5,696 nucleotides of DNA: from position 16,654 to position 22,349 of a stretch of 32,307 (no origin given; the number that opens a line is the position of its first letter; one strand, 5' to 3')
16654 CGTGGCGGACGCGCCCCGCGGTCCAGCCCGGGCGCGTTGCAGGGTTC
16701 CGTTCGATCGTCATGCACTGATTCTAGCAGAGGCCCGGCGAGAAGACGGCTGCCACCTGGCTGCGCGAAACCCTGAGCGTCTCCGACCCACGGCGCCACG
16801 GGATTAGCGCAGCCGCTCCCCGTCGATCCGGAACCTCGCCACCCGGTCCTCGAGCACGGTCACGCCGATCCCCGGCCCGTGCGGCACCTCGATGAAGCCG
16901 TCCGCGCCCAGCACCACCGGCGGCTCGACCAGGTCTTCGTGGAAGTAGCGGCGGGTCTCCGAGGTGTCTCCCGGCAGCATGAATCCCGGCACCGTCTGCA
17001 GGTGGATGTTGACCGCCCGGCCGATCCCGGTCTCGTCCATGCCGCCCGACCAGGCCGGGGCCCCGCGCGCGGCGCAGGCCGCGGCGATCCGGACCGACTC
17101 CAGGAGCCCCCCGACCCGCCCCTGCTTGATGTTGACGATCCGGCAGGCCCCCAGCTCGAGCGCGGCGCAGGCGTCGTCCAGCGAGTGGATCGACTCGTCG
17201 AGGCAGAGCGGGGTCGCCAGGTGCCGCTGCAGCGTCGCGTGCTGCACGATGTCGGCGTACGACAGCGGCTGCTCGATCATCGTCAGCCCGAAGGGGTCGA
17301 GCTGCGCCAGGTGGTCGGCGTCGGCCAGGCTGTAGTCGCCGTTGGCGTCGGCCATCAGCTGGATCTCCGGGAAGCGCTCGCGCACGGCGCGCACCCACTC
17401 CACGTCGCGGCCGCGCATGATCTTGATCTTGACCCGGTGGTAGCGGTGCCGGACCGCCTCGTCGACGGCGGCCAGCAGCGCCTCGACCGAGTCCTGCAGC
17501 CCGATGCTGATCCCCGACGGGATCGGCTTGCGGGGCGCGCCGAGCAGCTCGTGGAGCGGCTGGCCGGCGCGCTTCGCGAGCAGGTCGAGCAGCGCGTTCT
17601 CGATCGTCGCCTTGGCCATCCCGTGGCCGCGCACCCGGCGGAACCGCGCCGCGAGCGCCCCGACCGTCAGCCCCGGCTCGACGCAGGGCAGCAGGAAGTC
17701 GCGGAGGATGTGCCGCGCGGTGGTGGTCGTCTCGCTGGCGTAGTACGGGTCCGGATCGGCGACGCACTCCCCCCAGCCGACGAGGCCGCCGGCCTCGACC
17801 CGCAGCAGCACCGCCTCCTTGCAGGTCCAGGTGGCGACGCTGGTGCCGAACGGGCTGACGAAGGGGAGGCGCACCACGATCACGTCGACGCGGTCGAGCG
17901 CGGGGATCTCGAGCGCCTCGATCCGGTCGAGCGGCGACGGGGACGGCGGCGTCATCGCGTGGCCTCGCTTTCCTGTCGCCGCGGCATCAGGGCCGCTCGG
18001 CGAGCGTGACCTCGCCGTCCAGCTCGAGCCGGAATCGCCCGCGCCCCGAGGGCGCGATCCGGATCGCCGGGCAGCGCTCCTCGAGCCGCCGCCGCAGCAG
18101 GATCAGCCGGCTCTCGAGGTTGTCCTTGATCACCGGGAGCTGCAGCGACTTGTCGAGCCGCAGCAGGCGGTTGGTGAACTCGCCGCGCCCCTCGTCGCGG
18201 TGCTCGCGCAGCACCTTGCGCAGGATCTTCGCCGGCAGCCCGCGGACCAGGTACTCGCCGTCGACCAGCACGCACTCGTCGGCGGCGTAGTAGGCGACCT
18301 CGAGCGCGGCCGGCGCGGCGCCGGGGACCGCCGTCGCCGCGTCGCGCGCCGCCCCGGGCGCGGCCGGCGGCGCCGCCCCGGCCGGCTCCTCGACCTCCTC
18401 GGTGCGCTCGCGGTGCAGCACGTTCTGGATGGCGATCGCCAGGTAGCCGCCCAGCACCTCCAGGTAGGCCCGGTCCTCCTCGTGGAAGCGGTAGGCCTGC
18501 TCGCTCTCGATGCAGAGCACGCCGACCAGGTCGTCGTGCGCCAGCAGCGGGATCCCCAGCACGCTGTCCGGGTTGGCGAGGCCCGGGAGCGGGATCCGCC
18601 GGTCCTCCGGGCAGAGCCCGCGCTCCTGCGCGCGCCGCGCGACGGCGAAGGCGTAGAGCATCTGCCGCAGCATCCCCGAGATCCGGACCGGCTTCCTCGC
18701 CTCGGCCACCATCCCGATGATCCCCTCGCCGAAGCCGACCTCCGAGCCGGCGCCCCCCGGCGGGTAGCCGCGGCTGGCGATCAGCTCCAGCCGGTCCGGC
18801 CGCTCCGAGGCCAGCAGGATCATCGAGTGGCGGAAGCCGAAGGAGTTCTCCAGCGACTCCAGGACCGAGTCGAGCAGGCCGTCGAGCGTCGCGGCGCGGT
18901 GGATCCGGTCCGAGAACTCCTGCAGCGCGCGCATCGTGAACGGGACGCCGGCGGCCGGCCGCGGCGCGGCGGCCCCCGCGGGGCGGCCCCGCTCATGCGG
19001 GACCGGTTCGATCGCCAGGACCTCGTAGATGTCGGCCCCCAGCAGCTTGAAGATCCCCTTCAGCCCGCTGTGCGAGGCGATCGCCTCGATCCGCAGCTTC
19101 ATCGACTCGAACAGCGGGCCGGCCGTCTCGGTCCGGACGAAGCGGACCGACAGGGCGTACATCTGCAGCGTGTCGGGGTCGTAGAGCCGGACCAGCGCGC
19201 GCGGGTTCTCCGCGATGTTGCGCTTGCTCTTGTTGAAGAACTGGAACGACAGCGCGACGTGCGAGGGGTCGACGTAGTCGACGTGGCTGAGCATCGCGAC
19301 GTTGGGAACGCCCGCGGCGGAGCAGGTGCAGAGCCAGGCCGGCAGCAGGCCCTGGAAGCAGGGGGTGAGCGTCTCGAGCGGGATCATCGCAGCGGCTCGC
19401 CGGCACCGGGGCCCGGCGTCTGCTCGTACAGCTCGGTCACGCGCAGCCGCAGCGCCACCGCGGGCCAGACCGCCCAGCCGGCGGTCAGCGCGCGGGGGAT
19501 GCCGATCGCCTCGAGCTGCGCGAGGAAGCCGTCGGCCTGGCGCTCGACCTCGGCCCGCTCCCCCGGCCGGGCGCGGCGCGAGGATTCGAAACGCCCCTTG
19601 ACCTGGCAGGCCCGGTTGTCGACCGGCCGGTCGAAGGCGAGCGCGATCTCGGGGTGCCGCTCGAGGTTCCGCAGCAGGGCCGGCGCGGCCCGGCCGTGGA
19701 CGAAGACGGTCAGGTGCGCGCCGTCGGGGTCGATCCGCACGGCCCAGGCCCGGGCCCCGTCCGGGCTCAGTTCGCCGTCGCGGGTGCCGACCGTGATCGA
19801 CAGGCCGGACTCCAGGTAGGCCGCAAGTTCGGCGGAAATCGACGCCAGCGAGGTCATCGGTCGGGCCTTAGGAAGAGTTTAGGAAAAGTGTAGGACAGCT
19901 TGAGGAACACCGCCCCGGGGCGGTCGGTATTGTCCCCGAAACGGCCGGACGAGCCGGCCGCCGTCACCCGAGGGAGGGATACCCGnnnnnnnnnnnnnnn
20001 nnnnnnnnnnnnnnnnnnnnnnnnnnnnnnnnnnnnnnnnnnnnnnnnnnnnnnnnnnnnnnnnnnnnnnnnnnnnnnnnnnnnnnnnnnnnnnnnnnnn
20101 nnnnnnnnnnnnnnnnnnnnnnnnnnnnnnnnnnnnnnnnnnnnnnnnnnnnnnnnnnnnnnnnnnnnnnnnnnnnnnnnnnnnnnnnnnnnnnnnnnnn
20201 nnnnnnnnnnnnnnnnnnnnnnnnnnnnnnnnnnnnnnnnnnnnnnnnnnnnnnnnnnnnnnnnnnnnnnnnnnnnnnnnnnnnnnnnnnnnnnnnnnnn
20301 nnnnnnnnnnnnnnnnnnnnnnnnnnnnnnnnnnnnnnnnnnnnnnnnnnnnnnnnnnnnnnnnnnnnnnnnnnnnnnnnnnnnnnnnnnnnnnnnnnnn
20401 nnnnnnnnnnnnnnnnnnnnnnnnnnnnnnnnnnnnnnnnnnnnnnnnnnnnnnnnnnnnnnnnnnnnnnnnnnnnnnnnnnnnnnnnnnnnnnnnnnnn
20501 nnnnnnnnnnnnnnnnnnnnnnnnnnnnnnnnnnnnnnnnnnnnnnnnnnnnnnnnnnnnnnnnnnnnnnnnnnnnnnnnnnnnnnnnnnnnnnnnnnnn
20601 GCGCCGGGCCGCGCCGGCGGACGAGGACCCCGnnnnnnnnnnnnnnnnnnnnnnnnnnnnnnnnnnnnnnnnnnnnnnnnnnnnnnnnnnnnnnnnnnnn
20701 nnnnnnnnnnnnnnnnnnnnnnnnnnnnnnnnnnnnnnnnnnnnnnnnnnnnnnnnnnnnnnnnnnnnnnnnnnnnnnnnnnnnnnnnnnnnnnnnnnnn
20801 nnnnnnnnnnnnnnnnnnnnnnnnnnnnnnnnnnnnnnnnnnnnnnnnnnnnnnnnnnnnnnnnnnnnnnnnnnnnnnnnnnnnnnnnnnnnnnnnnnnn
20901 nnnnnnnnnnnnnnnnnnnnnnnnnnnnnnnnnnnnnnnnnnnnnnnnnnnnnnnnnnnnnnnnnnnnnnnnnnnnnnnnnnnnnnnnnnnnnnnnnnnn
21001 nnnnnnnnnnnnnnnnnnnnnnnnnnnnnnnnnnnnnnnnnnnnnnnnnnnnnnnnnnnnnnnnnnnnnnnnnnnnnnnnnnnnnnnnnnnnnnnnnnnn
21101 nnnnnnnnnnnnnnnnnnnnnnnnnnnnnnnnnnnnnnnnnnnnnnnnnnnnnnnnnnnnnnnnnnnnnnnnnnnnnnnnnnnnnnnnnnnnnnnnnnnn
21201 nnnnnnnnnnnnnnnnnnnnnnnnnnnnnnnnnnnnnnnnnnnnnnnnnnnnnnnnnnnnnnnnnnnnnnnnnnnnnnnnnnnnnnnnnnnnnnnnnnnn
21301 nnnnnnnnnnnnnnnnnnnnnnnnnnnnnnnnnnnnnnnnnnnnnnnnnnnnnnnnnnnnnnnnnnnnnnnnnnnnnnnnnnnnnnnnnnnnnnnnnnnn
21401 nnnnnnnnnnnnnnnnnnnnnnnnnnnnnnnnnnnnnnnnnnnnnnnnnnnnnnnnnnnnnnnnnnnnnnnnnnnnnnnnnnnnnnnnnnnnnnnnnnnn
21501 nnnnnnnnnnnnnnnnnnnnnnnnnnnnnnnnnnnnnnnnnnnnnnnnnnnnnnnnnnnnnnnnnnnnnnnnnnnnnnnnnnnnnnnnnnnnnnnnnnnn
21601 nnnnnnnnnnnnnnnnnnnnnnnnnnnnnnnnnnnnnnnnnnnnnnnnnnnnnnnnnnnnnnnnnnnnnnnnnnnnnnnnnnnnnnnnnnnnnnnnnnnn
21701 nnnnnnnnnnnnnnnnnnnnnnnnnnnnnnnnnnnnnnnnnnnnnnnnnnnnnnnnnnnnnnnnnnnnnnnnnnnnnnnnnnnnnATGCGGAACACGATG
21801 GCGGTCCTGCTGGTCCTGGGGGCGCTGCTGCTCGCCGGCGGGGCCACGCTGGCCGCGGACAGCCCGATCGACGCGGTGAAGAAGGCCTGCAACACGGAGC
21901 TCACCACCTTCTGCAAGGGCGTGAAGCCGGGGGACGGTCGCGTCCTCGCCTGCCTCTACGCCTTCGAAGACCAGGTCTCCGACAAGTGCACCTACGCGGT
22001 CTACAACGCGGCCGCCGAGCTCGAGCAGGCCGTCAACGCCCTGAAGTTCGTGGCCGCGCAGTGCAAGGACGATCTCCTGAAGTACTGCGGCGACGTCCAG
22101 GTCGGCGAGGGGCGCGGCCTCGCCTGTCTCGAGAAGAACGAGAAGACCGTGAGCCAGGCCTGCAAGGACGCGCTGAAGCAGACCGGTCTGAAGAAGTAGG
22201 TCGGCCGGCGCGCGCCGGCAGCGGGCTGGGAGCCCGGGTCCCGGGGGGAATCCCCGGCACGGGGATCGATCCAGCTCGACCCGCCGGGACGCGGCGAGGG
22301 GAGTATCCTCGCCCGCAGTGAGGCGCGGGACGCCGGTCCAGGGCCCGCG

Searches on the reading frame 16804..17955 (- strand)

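Call 38: search_protein_families(library=pfam, proteins=[window:16804-17955:-], max_evalue=0.001)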
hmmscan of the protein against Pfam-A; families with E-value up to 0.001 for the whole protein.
window:16804-17955:- (383 aa): 2 families
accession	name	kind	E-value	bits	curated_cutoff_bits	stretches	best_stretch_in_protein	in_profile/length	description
PF13378.12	MR_MLE_C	-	9.7e-48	163.2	29.4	1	161-370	3-218/219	Enolase C-terminal domain-like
PF02746.21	MR_MLE_N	-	4.3e-15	56.4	22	1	25-139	4-117/117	Mandelate racemase / muconate lactonizing enzyme, N-terminal domain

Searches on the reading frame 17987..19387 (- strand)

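Call 38: search_protein_families(library=pfam, proteins=[window:17987-19387:-], max_evalue=0.001)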
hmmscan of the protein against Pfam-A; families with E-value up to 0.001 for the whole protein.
window:17987-19387:- (466 aa): 4 families
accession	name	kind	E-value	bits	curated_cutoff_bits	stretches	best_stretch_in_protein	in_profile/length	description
PF13185.12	GAF_2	-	7.8e-18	65.4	28.6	1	165-321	1-136/136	GAF domain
PF01590.32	GAF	-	4.9e-13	50.2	22.4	1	168-320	2-133/133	GAF domain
PF13492.12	GAF_3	-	2.1e-08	35.1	27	1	275-322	82-129/129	GAF domain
PF01243.27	PNPOx_N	-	0.00012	22.8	28.1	1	15-80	13-66/120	Pyridoxamine 5'-phosphate oxidase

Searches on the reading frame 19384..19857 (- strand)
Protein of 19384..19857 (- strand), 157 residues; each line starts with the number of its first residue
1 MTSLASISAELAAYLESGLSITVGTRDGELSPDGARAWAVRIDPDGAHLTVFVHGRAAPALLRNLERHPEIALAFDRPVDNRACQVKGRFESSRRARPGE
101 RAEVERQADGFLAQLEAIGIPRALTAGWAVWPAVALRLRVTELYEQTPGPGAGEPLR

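Call 38: search_protein_families(library=pfam, proteins=[window:19384-19857:-], max_evalue=0.001)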
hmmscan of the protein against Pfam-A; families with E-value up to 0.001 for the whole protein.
window:19384-19857:- (157 aa): 1 family
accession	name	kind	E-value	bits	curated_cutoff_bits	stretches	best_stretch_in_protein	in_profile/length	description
PF01243.27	PNPOx_N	-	7.8e-05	23.5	28.1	1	9-97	3-80/120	Pyridoxamine 5'-phosphate oxidase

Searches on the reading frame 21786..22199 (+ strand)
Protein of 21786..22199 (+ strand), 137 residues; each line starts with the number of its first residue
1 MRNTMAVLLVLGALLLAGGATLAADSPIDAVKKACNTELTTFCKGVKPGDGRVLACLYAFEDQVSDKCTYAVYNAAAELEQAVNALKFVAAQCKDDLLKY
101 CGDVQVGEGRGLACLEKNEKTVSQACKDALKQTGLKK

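Call 39: search_protein_families(library=pfam, proteins=[window:21786-22199:+], max_evalue=0.001)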
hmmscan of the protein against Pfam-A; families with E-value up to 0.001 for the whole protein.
window:21786-22199:+ (137 aa): 1 family
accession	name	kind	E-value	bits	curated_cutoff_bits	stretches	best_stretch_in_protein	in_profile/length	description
PF00839.22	Cys_rich_FGFR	-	6.4e-13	49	22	2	67-119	2-54/58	Cysteine rich repeat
